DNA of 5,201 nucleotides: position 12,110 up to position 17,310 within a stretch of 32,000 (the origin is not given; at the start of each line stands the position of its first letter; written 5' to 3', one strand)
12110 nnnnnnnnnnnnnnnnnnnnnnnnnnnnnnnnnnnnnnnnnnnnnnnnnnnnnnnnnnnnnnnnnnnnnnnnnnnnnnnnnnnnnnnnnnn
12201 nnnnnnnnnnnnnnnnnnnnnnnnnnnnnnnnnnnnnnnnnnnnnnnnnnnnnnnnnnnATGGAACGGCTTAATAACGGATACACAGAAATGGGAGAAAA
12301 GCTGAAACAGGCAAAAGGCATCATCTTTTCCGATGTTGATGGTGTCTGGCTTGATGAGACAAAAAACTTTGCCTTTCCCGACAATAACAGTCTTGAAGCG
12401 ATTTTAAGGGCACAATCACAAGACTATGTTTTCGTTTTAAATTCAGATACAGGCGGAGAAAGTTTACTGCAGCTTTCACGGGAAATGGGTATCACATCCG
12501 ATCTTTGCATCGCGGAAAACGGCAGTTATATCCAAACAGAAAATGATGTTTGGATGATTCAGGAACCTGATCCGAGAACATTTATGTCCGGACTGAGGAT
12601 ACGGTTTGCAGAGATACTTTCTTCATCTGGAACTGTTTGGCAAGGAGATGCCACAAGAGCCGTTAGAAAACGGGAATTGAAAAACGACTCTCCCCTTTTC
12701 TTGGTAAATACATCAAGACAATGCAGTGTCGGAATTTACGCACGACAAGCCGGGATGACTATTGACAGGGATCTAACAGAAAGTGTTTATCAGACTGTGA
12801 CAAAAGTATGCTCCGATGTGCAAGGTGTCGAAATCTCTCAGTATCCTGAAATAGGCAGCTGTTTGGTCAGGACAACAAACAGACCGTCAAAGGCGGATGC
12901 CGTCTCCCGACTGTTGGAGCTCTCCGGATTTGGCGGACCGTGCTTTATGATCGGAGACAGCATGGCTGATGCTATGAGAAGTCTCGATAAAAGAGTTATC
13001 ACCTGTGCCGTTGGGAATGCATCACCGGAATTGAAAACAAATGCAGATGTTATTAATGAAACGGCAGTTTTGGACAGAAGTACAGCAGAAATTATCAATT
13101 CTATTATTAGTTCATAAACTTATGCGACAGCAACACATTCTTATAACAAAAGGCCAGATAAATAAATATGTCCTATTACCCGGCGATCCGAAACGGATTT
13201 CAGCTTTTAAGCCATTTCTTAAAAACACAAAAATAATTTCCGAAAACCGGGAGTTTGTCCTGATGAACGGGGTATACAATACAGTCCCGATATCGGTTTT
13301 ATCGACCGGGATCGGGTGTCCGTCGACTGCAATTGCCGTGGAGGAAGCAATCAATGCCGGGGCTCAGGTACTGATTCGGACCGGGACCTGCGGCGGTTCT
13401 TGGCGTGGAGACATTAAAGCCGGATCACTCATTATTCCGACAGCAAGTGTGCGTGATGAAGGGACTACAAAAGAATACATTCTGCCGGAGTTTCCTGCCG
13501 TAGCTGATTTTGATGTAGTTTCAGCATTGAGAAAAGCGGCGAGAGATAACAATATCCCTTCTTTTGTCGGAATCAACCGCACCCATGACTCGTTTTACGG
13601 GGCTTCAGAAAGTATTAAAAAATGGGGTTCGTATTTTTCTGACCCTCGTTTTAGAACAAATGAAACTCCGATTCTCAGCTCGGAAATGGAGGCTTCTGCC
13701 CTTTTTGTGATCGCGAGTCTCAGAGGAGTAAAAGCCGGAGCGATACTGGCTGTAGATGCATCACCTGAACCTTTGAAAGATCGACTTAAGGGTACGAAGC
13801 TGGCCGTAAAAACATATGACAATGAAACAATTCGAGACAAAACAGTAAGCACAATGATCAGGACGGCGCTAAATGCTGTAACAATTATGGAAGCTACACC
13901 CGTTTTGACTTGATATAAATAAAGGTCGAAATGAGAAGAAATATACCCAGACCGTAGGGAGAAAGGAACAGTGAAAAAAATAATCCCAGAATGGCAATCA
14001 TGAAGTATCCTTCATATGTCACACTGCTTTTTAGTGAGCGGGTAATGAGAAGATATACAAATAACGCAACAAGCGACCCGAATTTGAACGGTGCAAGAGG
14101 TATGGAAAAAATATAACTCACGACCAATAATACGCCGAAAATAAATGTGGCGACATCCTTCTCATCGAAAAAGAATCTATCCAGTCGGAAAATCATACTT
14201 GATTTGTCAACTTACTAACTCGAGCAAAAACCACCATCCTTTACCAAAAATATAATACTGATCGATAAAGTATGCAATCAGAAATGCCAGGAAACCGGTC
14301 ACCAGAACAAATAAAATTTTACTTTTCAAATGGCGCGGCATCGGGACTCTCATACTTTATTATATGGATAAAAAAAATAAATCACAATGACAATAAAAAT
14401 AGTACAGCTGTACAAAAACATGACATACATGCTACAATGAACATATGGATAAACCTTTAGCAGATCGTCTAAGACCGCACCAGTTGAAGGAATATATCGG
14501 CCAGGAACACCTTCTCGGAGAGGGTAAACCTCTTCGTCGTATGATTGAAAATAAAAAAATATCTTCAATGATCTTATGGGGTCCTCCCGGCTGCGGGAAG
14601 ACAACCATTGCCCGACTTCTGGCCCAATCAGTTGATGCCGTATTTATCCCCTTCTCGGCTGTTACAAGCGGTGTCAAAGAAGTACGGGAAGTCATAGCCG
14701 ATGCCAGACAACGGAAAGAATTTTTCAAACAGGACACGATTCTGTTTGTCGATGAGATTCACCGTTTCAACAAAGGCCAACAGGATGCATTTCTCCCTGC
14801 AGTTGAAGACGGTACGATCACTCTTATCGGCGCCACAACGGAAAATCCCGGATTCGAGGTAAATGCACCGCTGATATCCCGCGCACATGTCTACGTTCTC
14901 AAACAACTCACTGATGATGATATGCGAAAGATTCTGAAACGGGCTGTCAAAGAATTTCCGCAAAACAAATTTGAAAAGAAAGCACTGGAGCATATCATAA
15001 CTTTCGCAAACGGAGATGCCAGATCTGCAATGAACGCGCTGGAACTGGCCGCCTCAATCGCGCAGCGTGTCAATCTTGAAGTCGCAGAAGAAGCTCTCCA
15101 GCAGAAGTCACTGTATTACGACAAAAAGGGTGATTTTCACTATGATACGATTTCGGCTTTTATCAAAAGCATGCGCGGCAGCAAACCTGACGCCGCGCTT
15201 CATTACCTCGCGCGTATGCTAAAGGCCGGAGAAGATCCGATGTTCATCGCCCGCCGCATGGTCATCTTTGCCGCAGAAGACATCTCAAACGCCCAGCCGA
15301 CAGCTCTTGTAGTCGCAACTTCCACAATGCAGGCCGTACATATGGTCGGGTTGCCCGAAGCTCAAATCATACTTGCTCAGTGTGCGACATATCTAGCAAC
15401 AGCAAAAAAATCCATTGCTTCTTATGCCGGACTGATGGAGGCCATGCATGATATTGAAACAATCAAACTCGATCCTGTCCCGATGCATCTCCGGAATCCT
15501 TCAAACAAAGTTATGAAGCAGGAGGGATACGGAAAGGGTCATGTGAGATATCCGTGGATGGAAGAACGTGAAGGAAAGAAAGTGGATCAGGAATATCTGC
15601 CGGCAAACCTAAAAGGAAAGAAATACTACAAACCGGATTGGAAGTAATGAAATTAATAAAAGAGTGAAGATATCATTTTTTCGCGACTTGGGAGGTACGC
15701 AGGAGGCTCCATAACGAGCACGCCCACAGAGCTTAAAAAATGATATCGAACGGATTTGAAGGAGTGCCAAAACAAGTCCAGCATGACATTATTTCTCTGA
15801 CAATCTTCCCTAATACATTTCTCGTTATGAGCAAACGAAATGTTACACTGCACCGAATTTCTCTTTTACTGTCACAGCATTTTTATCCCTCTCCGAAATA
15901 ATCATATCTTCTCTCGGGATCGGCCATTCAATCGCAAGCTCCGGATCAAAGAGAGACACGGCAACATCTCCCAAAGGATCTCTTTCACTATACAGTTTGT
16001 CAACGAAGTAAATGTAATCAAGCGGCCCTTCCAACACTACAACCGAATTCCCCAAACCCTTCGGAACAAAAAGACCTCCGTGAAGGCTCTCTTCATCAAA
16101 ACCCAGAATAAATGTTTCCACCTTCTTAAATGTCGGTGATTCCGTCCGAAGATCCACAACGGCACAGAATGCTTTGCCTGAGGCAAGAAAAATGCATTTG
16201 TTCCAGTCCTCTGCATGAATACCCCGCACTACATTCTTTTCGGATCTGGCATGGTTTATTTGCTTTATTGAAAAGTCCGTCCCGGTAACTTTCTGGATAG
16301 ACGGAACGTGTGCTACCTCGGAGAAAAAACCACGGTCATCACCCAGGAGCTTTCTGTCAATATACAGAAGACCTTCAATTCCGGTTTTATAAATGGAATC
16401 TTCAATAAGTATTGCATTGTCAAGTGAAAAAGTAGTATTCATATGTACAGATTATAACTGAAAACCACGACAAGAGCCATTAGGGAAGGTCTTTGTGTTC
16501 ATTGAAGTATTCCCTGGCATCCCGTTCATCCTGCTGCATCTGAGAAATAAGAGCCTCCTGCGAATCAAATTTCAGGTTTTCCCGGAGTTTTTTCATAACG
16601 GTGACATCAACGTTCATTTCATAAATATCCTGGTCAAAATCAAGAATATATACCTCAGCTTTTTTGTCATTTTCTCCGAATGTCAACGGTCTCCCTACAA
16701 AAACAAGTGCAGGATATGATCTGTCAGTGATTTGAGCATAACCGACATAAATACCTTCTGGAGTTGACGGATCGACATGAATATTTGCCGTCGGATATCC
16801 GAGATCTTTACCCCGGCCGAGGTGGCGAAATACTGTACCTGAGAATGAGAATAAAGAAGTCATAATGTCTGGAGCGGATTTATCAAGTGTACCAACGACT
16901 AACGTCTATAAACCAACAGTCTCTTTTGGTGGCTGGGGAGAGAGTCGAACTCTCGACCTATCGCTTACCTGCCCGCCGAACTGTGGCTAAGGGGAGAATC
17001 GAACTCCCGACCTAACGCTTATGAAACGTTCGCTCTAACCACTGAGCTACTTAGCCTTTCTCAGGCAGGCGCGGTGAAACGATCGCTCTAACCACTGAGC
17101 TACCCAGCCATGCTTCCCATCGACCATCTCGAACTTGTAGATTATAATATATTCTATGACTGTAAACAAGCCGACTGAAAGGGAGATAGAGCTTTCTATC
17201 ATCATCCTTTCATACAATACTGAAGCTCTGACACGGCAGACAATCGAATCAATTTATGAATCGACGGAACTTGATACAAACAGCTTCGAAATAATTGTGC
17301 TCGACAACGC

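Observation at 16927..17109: A complete tRNA gene nested inside the anticodon loop of a paralogous tRNA gene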

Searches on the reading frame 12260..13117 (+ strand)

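Call 27: search_protein_families(library=pfam, proteins=[window:12260-13117:+])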
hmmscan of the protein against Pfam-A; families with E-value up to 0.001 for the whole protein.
window:12260-13117:+ (285 aa): 1 family
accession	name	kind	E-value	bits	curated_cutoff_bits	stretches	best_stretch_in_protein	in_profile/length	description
PF08282.18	Hydrolase_3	-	5.8e-11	43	20.9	1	22-267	1-244/255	haloacid dehalogenase-like hydrolase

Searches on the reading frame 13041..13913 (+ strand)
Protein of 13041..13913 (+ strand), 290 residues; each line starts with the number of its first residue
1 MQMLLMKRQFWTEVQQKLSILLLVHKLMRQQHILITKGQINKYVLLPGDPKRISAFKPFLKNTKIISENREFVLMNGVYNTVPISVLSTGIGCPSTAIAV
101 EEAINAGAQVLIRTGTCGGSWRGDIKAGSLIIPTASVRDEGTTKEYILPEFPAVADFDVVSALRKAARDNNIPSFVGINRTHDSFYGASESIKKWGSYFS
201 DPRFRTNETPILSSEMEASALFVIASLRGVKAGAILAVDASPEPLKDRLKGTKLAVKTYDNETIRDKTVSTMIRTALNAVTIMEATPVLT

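Call 27: search_protein_families(library=pfam, proteins=[window:13041-13913:+])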
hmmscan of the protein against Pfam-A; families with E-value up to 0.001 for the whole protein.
window:13041-13913:+ (290 aa): 1 family
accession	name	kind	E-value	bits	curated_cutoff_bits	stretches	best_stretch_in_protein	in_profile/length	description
PF01048.26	PNP_UDP_1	-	2.1e-34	119.4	25.1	1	42-244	1-202/233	Phosphorylase superfamily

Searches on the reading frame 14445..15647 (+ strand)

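Call 28: search_protein_families(library=pfam, proteins=[window:14445-15647:+])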
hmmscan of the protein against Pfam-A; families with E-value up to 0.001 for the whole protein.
window:14445-15647:+ (400 aa): 21 families
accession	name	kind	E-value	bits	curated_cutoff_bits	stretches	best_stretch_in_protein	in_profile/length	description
PF12002.13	MgsA_C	-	3.4e-55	186.9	27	1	245-398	1-151/167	MgsA AAA+ ATPase C terminal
PF16193.11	AAA_assoc_2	-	1.2e-25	90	34.3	1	175-244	6-81/81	AAA C-terminal domain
PF00004.35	AAA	-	3.3e-16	60.4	21.2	1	42-149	1-125/131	ATPase family associated with various cellular activities (AAA)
PF05496.18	RuvB_N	-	3.9e-15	56.4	27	1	9-128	1-116/159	Holliday junction DNA helicase RuvB P-loop domain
PF07728.20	AAA_5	-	2e-06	28.3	22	1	42-129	2-99/139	AAA domain (dynein-related subfamily)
PF00158.32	Sigma54_activat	-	2.2e-06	27.9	20.2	1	42-163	25-157/168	Sigma-54 interaction domain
PF13401.12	AAA_22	-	2e-05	25.3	27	1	41-110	7-80/130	AAA domain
PF07724.20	AAA_2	-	2e-05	25.1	27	1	37-126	1-105/166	AAA domain (Cdc48 subfamily)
PF01078.27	Mg_chelatase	-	6e-05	23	20.3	0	41-60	24-43/207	Magnesium chelatase, subunit ChlI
PF20720.3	nSTAND3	-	6.8e-05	23.1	27.2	1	41-100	19-75/155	Novel STAND NTPase 3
PF13173.12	AAA_14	-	7.6e-05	23.2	27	1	42-110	5-76/129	AAA domain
PF07726.17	AAA_3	-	0.00011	22.5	27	1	42-133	2-99/131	ATPase family associated with various cellular activities (AAA)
PF13245.12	AAA_19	-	0.0002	22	25.1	0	40-63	12-35/134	AAA domain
PF13191.12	AAA_16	-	0.0004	21.4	32.6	0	38-64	24-49/167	AAA ATPase domain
PF13521.12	AAA_28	-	0.00048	20.8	27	0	43-112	3-60/164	AAA domain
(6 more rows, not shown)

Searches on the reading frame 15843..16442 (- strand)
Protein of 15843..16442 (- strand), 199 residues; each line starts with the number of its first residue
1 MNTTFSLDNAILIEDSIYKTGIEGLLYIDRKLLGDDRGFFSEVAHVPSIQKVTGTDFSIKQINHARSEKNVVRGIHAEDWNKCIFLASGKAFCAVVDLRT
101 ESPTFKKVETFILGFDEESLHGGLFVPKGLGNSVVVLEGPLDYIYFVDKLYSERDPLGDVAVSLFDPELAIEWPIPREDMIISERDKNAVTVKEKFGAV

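Call 28: search_protein_families(library=pfam, proteins=[window:15843-16442:-])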
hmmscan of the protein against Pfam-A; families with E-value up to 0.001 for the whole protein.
window:15843-16442:- (199 aa): 1 family
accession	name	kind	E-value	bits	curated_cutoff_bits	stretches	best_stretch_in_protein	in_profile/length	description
PF00908.23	dTDP_sugar_isom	-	1.7e-33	116.2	27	1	19-193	1-167/168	dTDP-4-dehydrorhamnose 3,5-epimerase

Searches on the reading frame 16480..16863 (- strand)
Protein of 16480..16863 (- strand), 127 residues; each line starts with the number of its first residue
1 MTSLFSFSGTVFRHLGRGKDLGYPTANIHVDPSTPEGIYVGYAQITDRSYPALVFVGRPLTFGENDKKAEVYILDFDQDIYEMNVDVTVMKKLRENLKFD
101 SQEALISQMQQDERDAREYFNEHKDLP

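Call 7: find_encoding_contigs(protein=window:16480-16863:-, flank=10000, max_places=10)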
Protein window:16480-16863:- (127 aa): no gene with exactly this product is on record in the collection.

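Call 28: search_protein_families(library=pfam, proteins=[window:16480-16863:-])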
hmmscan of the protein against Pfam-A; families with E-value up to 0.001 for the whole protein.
window:16480-16863:- (127 aa): 1 family
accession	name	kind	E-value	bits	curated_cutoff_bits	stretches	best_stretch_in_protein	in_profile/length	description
PF01687.23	Flavokinase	-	3.1e-33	115.1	19.6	1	5-120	5-124/124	Riboflavin kinase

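Call 29: find_homologous_proteins(query=window:16480-16863:-, max_evalue=1e-20)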
Query window:16480-16863:- (127 aa): 77 proteins with E <= 1e-20 among 82 candidates.
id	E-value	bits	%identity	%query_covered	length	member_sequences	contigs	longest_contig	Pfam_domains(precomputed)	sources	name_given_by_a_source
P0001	1.0e-69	250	90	99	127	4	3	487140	PF01687.24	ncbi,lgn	-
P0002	5.6e-68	244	87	99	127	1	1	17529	PF01687.24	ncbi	-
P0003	2.5e-66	239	85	99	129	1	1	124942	PF01687.24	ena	-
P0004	3.0e-65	236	85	97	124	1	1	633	PF01687.24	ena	-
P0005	1.2e-63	230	82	98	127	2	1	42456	PF01687.24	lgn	-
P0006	2.0e-62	226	81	97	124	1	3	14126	PF01687.24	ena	-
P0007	1.1e-60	221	81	94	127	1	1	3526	PF01687.24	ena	-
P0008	6.5e-55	202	74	96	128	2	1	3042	PF01687.24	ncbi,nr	ncbi:riboflavin kinase [Candidatus Woesebacteria bacterium]|nr:riboflavin kinase [Candidatus Woeseba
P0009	4.3e-54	200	76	95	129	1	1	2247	PF01687.24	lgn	-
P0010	3.5e-53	197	72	97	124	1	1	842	PF01687.24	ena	-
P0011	1.2e-48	182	68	93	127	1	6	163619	PF01687.24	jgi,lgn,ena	-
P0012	4.5e-47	177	69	92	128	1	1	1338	PF01687.24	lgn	-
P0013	9.1e-46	173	67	93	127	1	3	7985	PF01687.24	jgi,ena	-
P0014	3.5e-45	171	62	98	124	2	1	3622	PF01687.24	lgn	-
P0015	4.2e-45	171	63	95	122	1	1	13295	PF01687.24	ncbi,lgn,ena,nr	ncbi:MAG: riboflavin kinase [bacterium]|nr:riboflavin kinase [bacterium]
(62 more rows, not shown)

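Call 30: find_encoding_contigs(protein=P0001, flank=4000, max_places=3)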
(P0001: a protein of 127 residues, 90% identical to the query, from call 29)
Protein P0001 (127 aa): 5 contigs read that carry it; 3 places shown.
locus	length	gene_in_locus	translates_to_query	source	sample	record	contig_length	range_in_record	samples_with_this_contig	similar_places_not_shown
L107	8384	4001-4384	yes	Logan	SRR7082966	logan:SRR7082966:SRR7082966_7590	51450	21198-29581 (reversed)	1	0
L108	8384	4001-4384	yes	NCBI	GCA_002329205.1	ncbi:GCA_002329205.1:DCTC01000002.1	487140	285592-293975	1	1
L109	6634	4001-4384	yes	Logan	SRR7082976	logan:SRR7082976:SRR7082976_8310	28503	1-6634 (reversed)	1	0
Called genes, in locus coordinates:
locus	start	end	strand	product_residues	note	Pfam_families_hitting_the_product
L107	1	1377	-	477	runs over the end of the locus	PF02366:PMT, PF13231:PMT_2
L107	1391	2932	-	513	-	PF04932:Wzy_C (weak)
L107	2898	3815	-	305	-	PF00535:Glycos_transf_2, PF10111:Glyco_tranf_2_2 (weak), PF13641:Glyco_tranf_2_3, PF13506:Glyco_transf_21 (faint)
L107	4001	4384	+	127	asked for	PF01687:Flavokinase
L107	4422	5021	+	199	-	PF00908:dTDP_sugar_isom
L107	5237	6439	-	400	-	PF05496:RuvB_N, PF00158:Sigma54_activat (faint), PF13173:AAA_14 (faint), PF13401:AAA_22 (faint), PF00004:AAA, PF07728:AAA_5 (weak), PF16193:AAA_assoc_2, PF12002:MgsA_C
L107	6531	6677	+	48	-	-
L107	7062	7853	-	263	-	PF01048:PNP_UDP_1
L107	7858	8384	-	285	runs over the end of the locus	PF08282:Hydrolase_3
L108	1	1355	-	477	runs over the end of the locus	PF02366:PMT, PF13231:PMT_2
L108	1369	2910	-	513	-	PF04932:Wzy_C (weak)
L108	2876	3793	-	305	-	PF13506:Glyco_transf_21 (weak), PF00535:Glycos_transf_2, PF10111:Glyco_tranf_2_2 (weak), PF13641:Glyco_tranf_2_3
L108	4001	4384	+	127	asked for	PF01687:Flavokinase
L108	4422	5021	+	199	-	PF00908:dTDP_sugar_isom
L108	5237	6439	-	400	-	PF05496:RuvB_N, PF00158:Sigma54_activat (faint), PF13173:AAA_14 (faint), PF13401:AAA_22 (faint), PF00004:AAA, PF07728:AAA_5 (weak), PF16193:AAA_assoc_2, PF12002:MgsA_C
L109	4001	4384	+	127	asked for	PF01687:Flavokinase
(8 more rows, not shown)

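Call 31: find_encoding_contigs(protein=P0002, flank=4000, max_places=2)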
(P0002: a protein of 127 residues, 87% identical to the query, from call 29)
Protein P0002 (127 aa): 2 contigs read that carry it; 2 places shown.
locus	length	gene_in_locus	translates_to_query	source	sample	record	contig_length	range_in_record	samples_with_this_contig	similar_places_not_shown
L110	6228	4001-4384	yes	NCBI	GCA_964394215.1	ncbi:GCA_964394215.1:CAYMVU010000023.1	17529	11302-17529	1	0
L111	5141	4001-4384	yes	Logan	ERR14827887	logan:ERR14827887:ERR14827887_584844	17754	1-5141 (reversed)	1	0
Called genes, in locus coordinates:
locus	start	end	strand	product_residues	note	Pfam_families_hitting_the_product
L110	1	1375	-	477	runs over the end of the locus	PF02366:PMT, PF13231:PMT_2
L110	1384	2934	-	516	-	PF04932:Wzy_C (weak)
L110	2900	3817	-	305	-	PF13641:Glyco_tranf_2_3, PF00535:Glycos_transf_2, PF10111:Glyco_tranf_2_2 (weak)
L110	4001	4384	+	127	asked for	PF01687:Flavokinase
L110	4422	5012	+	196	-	PF00908:dTDP_sugar_isom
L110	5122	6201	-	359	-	PF00004:AAA, PF00158:Sigma54_activat (faint), PF05496:RuvB_N, PF07728:AAA_5 (weak), PF16193:AAA_assoc_2, PF12002:MgsA_C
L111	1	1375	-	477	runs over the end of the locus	PF02366:PMT, PF13231:PMT_2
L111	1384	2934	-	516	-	PF04932:Wzy_C (weak)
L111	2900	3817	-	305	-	PF13641:Glyco_tranf_2_3, PF00535:Glycos_transf_2, PF10111:Glyco_tranf_2_2 (weak)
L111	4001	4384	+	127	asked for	PF01687:Flavokinase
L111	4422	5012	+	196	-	PF00908:dTDP_sugar_isom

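Call 32: find_encoding_contigs(protein=P0003, flank=4000, max_places=2)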
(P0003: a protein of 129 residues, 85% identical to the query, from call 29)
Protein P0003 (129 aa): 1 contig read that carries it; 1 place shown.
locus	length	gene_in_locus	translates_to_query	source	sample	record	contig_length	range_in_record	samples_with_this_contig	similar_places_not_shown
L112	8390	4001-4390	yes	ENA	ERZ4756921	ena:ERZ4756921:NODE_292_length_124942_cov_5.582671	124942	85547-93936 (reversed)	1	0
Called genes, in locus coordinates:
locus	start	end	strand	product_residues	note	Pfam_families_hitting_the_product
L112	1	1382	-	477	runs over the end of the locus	PF02366:PMT, PF13231:PMT_2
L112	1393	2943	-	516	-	PF04932:Wzy_C (weak)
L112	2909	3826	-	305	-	PF00535:Glycos_transf_2, PF10111:Glyco_tranf_2_2, PF13641:Glyco_tranf_2_3, PF13506:Glyco_transf_21 (weak)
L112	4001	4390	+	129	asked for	PF01687:Flavokinase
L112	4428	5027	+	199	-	PF00908:dTDP_sugar_isom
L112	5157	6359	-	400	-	PF05496:RuvB_N, PF00158:Sigma54_activat (faint), PF13173:AAA_14 (faint), PF13401:AAA_22 (faint), PF00004:AAA, PF07728:AAA_5 (weak), PF16193:AAA_assoc_2, PF12002:MgsA_C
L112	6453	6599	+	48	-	-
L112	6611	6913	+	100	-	-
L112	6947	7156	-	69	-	-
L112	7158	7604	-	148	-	PF02580:Tyr_Deacylase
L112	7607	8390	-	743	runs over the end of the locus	PF00912:Transgly, PF00905:Transpeptidase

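Call 33: find_encoding_contigs(protein=P0005, flank=4000, max_places=2)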
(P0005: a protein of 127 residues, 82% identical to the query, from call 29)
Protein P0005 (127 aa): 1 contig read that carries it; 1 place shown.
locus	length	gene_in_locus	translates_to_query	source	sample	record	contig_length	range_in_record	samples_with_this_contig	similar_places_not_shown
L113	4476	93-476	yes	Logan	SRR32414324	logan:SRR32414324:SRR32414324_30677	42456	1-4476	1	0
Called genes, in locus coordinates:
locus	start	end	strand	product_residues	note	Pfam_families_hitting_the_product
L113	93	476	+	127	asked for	PF01687:Flavokinase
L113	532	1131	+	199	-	PF00908:dTDP_sugar_isom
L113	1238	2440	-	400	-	PF05496:RuvB_N, PF00158:Sigma54_activat (faint), PF13173:AAA_14 (faint), PF13401:AAA_22 (faint), PF00004:AAA, PF07728:AAA_5 (faint), PF16193:AAA_assoc_2, PF12002:MgsA_C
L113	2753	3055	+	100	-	-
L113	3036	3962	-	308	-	PF01156:IU_nuc_hydro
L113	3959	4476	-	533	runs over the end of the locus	PF13419:HAD_2 (faint), PF00702:Hydrolase (weak)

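Call 51: find_encoding_contigs(protein=P0006, flank=1500, max_places=3)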
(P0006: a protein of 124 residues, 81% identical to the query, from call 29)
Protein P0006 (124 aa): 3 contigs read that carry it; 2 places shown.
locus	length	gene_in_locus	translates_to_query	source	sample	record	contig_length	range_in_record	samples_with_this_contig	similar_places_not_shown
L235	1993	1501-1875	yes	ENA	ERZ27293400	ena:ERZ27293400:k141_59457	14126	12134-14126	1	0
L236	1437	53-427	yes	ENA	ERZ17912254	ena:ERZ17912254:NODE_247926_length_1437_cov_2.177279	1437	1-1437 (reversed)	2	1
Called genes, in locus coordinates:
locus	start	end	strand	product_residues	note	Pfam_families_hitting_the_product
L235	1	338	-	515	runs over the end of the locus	PF04932:Wzy_C (weak)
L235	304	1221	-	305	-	PF13641:Glyco_tranf_2_3, PF00535:Glycos_transf_2, PF10111:Glyco_tranf_2_2 (weak)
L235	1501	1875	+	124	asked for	PF01687:Flavokinase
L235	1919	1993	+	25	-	?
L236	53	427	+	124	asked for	PF01687:Flavokinase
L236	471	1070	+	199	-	PF00908:dTDP_sugar_isom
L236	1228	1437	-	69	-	?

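Call 52: find_encoding_contigs(protein=P0007, flank=1500, max_places=2)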
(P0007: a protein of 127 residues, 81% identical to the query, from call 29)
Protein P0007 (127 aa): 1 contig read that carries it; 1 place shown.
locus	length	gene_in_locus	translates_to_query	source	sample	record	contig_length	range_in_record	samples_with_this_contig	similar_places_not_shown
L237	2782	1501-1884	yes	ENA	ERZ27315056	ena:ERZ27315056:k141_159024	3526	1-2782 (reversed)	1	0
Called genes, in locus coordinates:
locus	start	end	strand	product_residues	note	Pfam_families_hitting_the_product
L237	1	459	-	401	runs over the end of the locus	?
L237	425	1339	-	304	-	PF00535:Glycos_transf_2, PF10111:Glyco_tranf_2_2, PF13641:Glyco_tranf_2_3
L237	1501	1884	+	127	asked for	PF01687:Flavokinase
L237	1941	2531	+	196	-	PF00908:dTDP_sugar_isom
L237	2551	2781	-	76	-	?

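Call 53: find_encoding_contigs(protein=P0008, flank=1500, max_places=2)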
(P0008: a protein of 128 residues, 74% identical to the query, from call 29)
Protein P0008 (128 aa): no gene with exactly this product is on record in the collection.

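Call 54: find_encoding_contigs(protein=P0011, flank=1500, max_places=3)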
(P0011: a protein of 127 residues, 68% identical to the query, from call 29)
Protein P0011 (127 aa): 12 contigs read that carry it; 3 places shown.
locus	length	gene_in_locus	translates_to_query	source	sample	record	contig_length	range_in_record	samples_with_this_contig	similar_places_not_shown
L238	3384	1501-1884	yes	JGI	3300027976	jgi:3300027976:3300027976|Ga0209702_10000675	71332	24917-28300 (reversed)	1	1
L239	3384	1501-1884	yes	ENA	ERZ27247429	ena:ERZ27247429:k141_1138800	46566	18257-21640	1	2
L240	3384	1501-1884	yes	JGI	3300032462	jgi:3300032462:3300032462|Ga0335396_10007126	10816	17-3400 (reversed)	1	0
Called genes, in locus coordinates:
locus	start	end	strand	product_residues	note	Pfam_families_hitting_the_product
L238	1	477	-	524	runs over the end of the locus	PF04932:Wzy_C (weak)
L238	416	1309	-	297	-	PF00535:Glycos_transf_2, PF10111:Glyco_tranf_2_2 (weak), PF13641:Glyco_tranf_2_3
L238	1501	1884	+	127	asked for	PF01687:Flavokinase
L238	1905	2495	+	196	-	PF00908:dTDP_sugar_isom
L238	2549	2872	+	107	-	-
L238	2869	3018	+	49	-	-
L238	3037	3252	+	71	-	-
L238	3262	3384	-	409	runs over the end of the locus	PF05496:RuvB_N, PF00158:Sigma54_activat (faint), PF01078:Mg_chelatase (faint), PF00004:AAA, PF07728:AAA_5 (faint), PF16193:AAA_assoc_2, PF12002:MgsA_C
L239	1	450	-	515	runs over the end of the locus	PF04932:Wzy_C (weak)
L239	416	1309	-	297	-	PF00535:Glycos_transf_2, PF10111:Glyco_tranf_2_2 (weak), PF13641:Glyco_tranf_2_3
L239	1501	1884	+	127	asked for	PF01687:Flavokinase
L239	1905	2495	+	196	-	PF00908:dTDP_sugar_isom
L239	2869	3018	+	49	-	-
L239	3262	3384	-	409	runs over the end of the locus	PF05496:RuvB_N, PF00158:Sigma54_activat (faint), PF01078:Mg_chelatase (faint), PF00004:AAA, PF07728:AAA_5 (faint), PF16193:AAA_assoc_2, PF12002:MgsA_C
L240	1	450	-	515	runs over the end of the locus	PF04932:Wzy_C (weak)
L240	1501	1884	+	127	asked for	PF01687:Flavokinase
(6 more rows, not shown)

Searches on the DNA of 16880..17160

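Call 45: search_rna_families(source=window, start=16880, end=17160, threshold=evalue, max_evalue=10)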
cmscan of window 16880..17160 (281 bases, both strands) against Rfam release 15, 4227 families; matches with E-value up to 10: 4.
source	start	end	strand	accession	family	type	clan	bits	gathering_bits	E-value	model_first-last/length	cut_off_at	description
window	16984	17056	-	RF00005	tRNA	Gene; tRNA;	CL00001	73.3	29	1.7e-16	1-71/71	no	tRNA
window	16983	17056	+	RF04354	Plastid-ycf2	Cis-reg;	-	26.7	65.7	0.0012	1-75/75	no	Plastid-ycf2 5UTR RNA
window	16889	17036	-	RF02553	YrlA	Gene; sRNA;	-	14.9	69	1.9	1-114/114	no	Y RNA-like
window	16938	16954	+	RF04351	Plastid-psbl-rps4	Cis-reg;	-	12.3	68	8.2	9-25/53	no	Plastid-psbl-rps4 3UTR RNA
